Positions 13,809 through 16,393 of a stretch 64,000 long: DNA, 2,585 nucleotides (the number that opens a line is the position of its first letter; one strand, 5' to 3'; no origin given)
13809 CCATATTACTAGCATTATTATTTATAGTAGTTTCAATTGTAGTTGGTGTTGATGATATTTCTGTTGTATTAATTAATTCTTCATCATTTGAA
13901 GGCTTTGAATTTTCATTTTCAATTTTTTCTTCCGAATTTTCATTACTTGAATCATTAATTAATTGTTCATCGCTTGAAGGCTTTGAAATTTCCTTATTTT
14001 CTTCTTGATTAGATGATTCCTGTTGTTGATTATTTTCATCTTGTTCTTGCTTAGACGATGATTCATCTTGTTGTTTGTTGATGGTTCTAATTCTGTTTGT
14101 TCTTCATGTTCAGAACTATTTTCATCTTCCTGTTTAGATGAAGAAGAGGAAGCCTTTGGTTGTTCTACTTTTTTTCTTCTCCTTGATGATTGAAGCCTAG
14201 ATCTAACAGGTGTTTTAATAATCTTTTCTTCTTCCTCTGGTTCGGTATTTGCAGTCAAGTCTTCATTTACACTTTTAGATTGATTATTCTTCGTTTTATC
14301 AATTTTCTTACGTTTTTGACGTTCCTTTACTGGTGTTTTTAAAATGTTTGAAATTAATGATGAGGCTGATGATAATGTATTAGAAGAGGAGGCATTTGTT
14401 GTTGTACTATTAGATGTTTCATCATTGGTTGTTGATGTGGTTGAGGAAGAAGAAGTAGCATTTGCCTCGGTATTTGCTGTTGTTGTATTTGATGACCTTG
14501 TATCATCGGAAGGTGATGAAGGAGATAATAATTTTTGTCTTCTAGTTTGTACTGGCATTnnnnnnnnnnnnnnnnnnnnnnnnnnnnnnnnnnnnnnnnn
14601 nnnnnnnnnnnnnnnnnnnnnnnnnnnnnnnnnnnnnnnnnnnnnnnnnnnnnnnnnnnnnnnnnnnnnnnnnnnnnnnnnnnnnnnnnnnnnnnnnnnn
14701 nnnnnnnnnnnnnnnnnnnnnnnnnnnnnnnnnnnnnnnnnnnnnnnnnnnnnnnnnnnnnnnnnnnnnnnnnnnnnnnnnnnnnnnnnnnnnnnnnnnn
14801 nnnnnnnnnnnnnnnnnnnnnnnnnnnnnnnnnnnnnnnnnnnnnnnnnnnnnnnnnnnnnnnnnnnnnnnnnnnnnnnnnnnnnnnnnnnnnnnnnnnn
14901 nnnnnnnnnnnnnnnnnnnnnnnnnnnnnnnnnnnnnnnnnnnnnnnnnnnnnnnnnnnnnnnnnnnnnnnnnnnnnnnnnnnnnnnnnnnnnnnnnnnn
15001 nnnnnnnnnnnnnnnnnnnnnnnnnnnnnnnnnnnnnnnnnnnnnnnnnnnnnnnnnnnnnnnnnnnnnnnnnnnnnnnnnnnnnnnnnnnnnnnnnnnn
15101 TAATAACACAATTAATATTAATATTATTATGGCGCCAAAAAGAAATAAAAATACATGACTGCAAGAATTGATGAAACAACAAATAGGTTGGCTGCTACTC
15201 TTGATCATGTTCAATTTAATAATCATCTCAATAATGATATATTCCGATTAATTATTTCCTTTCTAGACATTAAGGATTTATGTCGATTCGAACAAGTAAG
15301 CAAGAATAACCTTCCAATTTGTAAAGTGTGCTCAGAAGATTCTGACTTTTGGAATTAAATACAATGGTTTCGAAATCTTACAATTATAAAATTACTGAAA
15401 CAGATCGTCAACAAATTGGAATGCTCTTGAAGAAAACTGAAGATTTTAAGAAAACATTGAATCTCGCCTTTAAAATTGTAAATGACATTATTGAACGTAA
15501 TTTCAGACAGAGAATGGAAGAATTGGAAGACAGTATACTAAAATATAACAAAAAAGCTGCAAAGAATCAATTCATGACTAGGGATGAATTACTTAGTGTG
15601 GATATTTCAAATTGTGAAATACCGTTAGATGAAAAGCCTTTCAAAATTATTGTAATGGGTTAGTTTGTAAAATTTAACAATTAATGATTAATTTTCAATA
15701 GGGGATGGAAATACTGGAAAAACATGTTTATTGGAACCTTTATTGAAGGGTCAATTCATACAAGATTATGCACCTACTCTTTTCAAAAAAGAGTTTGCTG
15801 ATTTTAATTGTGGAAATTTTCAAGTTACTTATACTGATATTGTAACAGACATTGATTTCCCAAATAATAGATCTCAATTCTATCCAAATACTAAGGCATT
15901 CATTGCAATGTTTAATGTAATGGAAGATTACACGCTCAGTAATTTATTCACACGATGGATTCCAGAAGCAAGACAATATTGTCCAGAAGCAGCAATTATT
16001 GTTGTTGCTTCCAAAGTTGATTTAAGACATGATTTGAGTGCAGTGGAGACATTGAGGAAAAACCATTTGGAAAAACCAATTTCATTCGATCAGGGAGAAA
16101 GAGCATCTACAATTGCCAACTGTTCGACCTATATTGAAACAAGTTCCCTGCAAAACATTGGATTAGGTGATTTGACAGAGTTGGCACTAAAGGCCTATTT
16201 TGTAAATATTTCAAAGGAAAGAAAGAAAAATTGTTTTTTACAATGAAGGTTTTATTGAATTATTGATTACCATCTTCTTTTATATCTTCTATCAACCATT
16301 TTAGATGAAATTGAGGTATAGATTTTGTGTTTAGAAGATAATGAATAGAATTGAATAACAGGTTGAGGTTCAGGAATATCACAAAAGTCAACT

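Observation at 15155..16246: F-box mini-ORF abutting an atypical Rho GTPase (possible F-box-GTPase unit)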

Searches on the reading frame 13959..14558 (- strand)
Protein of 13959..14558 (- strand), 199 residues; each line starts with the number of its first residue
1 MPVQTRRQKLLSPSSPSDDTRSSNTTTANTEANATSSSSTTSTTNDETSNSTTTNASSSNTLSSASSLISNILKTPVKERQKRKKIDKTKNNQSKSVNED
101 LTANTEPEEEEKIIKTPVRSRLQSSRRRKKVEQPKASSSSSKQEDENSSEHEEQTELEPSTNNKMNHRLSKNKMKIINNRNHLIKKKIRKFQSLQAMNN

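Call 6: search_protein_families(library=pfam, max_evalue=1, proteins=[window:13959-14558:-])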
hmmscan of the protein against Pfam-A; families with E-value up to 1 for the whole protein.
window:13959-14558:- (199 aa): 0 families
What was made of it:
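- On RhoBTB: Pfam finds no BTB match, and the protein ends at the CAAX box directly after the GTPase domain (call 6).
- On TbFRP (FYVE-F-box-GTPase): No FYVE match (call 6).
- Closest known: RhoBTB. Different: Pfam finds no BTB domain (call 6).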

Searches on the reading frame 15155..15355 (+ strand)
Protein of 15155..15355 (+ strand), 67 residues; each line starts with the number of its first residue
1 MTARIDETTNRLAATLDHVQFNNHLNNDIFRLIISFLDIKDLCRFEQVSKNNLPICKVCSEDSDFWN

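Call 6: search_protein_families(library=pfam, max_evalue=1, proteins=[window:15155-15355:+])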
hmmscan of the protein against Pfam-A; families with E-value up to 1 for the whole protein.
seq(67 aa): 3 families
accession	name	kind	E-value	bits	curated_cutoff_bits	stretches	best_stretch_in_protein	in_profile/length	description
PF00646.38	F-box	-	1.2e-05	25.5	20.5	1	24-51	3-30/43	F-box domain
PF12937.12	F-box-like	-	0.0015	18.7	24.3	1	28-50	7-29/47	F-box-like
PF18174.6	HU-CCDC81_bac_1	-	0.064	13.6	26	1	2-27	32-57/59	CCDC81-like prokaryotic HU domain 1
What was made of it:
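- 15155..15358 (+): Severed 5' part of the gene: F-box ORF of 67 codons, ending in a TAA created by the frameshift. Pfam F-box E=1.2e-5, above the gathering score (call 6).
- Checked: Pfam F-box PF00646 gives E=1.2e-5 and 25.5 bits against a gathering score of 20.5, over residues 24-51 (call 6).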

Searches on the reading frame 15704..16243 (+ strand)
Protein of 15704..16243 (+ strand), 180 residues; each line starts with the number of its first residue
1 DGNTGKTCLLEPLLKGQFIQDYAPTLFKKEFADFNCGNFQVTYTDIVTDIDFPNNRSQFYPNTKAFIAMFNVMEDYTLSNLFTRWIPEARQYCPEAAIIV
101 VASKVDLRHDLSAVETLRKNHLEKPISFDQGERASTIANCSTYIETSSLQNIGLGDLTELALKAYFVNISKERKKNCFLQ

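Call 22: search_protein_representatives(protein=window:15704-16243:+)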
Query: 180 residues. Proteins with E-value up to 0.001 (for the whole library): 4724; up to 1e-10: 918; up to 1e-30: 5. The best 150 are listed.
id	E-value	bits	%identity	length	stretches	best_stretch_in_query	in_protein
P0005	7.9e-62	224.4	94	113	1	19-123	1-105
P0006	9.1e-54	198.2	32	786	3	1-166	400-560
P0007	1.4e-46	174.8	28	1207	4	3-177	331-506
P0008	9.7e-32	126.5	30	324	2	1-164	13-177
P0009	1.5e-31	125.9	32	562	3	4-159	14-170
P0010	2.4e-29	118.7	29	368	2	2-176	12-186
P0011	1.6e-26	109.6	30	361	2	38-174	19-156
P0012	1.0e-24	103.7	29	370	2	2-164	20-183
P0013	2.8e-24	102.2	25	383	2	1-169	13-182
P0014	1.6e-23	99.8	36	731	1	1-168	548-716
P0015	2.0e-23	99.4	34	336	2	1-178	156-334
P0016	1.4e-22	96.7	37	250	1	1-156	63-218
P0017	1.8e-21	93.1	36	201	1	1-177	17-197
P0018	2.0e-21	92.9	34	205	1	1-157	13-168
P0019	3.1e-21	92.3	35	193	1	1-177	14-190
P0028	3.9e-19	85.5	32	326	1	1-180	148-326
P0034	1.3e-18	83.8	29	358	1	4-176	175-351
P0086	3.7e-17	79.1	31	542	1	1-164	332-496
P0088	4.1e-17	78.9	32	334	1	1-167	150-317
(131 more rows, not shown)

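Call 24: search_protein_families(library=pfam, max_evalue=0.01, proteins=[P0014, P0028, P0034, P0088, P0016, P0086])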
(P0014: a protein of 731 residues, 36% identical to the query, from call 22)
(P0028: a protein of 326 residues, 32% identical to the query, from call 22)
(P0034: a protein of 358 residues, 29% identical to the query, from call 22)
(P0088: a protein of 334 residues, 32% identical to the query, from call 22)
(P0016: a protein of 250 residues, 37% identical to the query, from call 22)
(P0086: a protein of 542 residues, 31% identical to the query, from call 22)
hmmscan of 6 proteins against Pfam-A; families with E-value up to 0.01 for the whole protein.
P0014 (731 aa): 14 families
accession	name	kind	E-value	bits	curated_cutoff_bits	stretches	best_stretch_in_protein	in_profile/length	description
PF24681.1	Kelch_KLHDC2_KLHL20_DRC7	-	1.3e-38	133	50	2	16-221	1-187/221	KLHDC2/KLHL20/DRC7 Kelch-repeats domain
PF00071.28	Ras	-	5.8e-37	127.2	21.6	1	542-705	1-152/162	Ras family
PF24981.1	Beta-prop_ATRN-LZTR1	-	4e-31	108.8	50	2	98-220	13-130/289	Attractin/LZTR1 beta-propeller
PF13418.12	Kelch_4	-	6.2e-23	80.9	21.6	2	73-115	1-44/49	Galactose oxidase, central domain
PF13415.12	Kelch_3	-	5e-18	65.2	22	2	86-132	2-46/48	Galactose oxidase, central domain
PF01344.31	Kelch_1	-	3.6e-17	62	20.1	1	125-168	1-43/46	Kelch motif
PF13854.13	Kelch_HCF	-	3.2e-16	60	113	1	13-167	121-278/345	Host cell factor, Kelch-repeats domain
PF08477.19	Roc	-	1e-15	58.4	27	1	542-654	1-119/119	Ras of Complex, Roc, domain of DAPkinase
PF13964.12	Kelch_6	-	4.1e-15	55.6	25.3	1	125-168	1-44/50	Kelch motif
PF07646.21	Kelch_2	-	3.2e-14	52.5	21.3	1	125-168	1-45/48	Kelch motif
PF24996.1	NANM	-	3.6e-08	33.1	45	0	22-96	62-127/350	N-acetylneuraminate epimerase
PF00646.38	F-box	-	2.9e-05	24.2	20.5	1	395-425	3-33/43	F-box domain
PF00025.27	Arf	-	0.00015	21.7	22.3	1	538-703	12-164/174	ADP-ribosylation factor family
PF12937.12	F-box-like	-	0.00018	21.6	24.3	1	400-440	8-46/47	F-box-like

P0028 (326 aa): 5 families
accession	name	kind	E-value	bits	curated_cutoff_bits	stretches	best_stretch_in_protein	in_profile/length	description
PF00071.28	Ras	-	2.4e-32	112.2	21.6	1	142-309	1-158/162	Ras family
PF08477.19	Roc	-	3.5e-15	56.7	27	1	142-255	1-119/119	Ras of Complex, Roc, domain of DAPkinase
PF12937.12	F-box-like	-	1.7e-05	24.9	24.3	1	13-55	6-46/47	F-box-like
PF00646.38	F-box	-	0.00014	22.1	20.5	1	11-39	4-32/43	F-box domain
PF00025.27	Arf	-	0.0025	17.7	22.3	1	139-258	13-129/174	ADP-ribosylation factor family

P0034 (358 aa): 2 families
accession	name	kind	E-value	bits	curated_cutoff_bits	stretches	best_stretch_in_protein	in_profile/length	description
PF00071.28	Ras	-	1.1e-29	103.6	21.6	1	166-333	1-153/162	Ras family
PF08477.19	Roc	-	1.1e-15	58.4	27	1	166-281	1-119/119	Ras of Complex, Roc, domain of DAPkinase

P0088 (334 aa): 6 families
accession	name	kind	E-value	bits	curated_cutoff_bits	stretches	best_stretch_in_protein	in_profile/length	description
PF00071.28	Ras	-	1.8e-37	128.9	21.6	1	144-313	1-158/162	Ras family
PF08477.19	Roc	-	6.5e-19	68.8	27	1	144-258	1-119/119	Ras of Complex, Roc, domain of DAPkinase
PF00025.27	Arf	-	6.2e-06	26.2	22.3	1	136-261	7-129/174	ADP-ribosylation factor family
PF03193.22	RsgA_GTPase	-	7.2e-05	23.1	30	1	78-163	39-127/174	RsgA GTPase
PF00009.33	GTP_EFTU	-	0.0066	16.5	26.5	0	195-313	74-184/188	Elongation factor Tu GTP binding domain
PF12937.12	F-box-like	-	0.0074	16.5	24.3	0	29-69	9-47/47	F-box-like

P0016 (250 aa): 3 families
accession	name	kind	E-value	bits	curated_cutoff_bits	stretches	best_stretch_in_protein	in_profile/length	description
PF00071.28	Ras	-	1.1e-41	142.5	21.6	1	57-224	1-157/162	Ras family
PF08477.19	Roc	-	1.6e-19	70.7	27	1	57-169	1-119/119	Ras of Complex, Roc, domain of DAPkinase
PF00025.27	Arf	-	8.2e-07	29.1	22.3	1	52-178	10-135/174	ADP-ribosylation factor family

P0086 (542 aa): 7 families
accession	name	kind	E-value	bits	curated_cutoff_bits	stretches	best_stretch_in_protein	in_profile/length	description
PF00071.28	Ras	-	4.7e-46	156.8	21.6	1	326-496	1-159/162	Ras family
PF07714.23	PK_Tyr_Ser-Thr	-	8.7e-26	91.2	23.1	1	29-170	4-146/258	Protein tyrosine and serine/threonine kinase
PF00069.31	Pkinase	-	2.2e-25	90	31.7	1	30-170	5-142/263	Protein kinase domain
PF08477.19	Roc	-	1e-20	74.6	27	1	326-439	1-119/119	Ras of Complex, Roc, domain of DAPkinase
PF00025.27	Arf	-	2.5e-08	34.1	22.3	1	320-494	10-171/174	ADP-ribosylation factor family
PF04670.18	Gtr1_RagA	-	0.0015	18.4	22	1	370-495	46-174/232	Gtr1/RagA G protein conserved region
PF00009.33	GTP_EFTU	-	0.0022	18.1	26.5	1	370-495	67-184/188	Elongation factor Tu GTP binding domain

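Call 25: list_cluster_members(proteins=[P0014, P0028, P0034, P0088, P0016, P0086, P0006, P0007, P0008, P0010])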
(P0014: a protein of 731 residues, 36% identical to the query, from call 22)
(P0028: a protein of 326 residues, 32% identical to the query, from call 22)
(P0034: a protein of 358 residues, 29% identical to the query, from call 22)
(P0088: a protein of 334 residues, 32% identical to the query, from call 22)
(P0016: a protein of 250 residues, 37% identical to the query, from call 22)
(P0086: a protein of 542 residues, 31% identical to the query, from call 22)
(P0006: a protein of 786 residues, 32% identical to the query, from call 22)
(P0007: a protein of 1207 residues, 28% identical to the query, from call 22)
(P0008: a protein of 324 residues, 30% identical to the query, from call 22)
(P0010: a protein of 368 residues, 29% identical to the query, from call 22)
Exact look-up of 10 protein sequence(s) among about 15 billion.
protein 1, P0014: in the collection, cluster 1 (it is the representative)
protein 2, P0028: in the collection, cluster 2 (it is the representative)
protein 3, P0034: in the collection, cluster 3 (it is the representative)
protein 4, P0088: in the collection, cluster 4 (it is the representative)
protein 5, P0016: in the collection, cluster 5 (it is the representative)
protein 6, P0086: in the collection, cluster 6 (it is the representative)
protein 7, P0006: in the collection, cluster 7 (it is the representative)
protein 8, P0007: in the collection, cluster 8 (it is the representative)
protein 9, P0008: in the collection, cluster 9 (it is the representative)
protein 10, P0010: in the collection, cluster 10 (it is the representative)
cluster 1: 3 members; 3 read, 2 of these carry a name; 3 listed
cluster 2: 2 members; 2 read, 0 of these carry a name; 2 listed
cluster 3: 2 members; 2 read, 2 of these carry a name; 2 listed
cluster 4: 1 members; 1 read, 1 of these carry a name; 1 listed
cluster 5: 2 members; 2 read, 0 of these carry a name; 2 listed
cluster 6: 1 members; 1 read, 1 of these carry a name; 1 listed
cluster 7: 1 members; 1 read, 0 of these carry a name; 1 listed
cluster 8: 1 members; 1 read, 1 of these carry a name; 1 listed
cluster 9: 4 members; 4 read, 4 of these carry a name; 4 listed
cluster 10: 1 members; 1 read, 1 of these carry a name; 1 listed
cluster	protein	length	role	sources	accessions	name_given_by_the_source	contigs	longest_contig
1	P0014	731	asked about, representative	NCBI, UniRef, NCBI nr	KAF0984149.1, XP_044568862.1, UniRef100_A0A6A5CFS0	hypothetical protein FDP41_007326 [Naegleria fowleri] | F-box domain-containing protein n=1 Tax=Naegleria fowleri TaxID=5763 ... | uncharacterized protein FDP41_007326 [Naegleria fowleri]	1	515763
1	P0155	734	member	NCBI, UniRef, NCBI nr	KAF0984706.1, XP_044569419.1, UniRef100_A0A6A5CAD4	hypothetical protein FDP41_000605 [Naegleria fowleri] | F-box domain-containing protein n=1 Tax=Naegleria fowleri TaxID=5763 ... | uncharacterized protein FDP41_000605 [Naegleria fowleri]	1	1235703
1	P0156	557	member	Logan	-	-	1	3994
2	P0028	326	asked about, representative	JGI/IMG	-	-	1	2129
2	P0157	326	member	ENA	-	-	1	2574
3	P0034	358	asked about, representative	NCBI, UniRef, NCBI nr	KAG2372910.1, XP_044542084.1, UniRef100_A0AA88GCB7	hypothetical protein C9374_013032 [Naegleria lovaniensis] | Rho family small GTPase n=1 Tax=Naegleria lovaniensis TaxID=51637 RepID=A0AA88GCB7_NAELO | uncharacterized protein C9374_013032 [Naegleria lovaniensis]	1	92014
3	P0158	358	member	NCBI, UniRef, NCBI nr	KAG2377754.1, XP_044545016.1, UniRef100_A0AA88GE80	hypothetical protein C9374_008839 [Naegleria lovaniensis] | Rho family small GTPase n=1 Tax=Naegleria lovaniensis TaxID=51637 RepID=A0AA88GE80_NAELO | uncharacterized protein C9374_008839 [Naegleria lovaniensis]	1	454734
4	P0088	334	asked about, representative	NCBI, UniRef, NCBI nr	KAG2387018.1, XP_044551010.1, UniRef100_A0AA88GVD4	hypothetical protein C9374_002053 [Naegleria lovaniensis] | Uncharacterized protein n=1 Tax=Naegleria lovaniensis TaxID=51637 RepID=A0AA88GVD4_NAELO | uncharacterized protein C9374_002053 [Naegleria lovaniensis]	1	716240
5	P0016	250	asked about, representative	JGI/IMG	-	-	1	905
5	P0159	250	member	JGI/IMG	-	-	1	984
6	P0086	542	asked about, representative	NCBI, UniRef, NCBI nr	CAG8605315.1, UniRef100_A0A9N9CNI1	2267_t:CDS:2 [Diversispora eburnea] | 2267_t:CDS:1 n=1 Tax=Diversispora eburnea TaxID=1213867 RepID=A0A9N9CNI1_9GLOM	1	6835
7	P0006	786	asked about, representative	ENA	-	-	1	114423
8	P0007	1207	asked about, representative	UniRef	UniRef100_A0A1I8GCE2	CASPASE_P10 domain-containing protein n=1 Tax=Macrostomum lignano TaxID=282301 ...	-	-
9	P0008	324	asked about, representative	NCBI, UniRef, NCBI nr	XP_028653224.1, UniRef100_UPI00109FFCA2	rho-related GTP-binding protein RhoB-like isoform X2 [Erpetoichthys calabaricus] | rho-related GTP-binding protein RhoB-like isoform X2 n=1 Tax=Erpetoichthys calabaricus ...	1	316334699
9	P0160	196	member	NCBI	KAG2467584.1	RHOB protein, partial [Polypterus senegalus]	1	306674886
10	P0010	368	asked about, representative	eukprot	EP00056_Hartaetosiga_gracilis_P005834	m.89714 g.89714 ORF g.89714 m.89714 type:complete len:369 (+) ...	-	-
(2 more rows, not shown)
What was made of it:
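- Paralogs P0028 and P0157 come from metagenome collections (JGI/IMG and ENA, call 25) and are each a single 326-aa protein.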

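Call 51: predict_structure(alignment_id=A3)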
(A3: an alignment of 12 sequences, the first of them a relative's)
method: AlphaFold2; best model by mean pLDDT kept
length: 334 residues; sequences in the alignment: 12
mean_pLDDT: 46.2   pTM: 0.44
mean pLDDT of the five models: 46.2, 38.4, 37.8, 37.3, 36.2
residues with pLDDT >= 90: 0; 70-90: 18; 50-70: 96; < 50: 220
segments of 3 or more residues with pLDDT < 50: 1-32, 34-78, 80-126, 136-138, 149-178, 197-209, 256-275, 289-305, 322-334
pLDDT, mean of each block of 10 residues (from residue 1): 26 26 41 45 38 36 44 47 43 40 45 39 48 53 62 27 28 41 70 56 40 68 53 59 67 50 39 47 52 41 47 65 41 44
secondary structure, 60 per line:
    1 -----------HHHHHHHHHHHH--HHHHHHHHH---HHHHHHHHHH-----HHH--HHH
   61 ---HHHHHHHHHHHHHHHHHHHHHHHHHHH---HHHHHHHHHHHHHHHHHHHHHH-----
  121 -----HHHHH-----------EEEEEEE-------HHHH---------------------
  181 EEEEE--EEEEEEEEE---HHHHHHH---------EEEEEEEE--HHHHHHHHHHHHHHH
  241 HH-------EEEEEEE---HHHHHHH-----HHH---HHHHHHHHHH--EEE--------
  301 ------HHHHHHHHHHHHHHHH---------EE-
elements in order: H12-23 H26-34 H38-47 H64-90 H94-115 H126-130 E142-148 H156-159 E181-185 E188-196 H200-206 E216-223 H226-242 E250-256 H260-266 H278-287 E290-292 H307-322
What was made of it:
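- On F-box proteins (SCF substrate receptors): The AlphaFold model of paralog P0088 had mean pLDDT 46 (call 51).
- The AlphaFold model of a paralog was too poor to use (call 51).
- Tried and rejected: An AlphaFold2 model of intact paralog P0088 from a 12-row alignment had mean pLDDT 46 (call 51).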
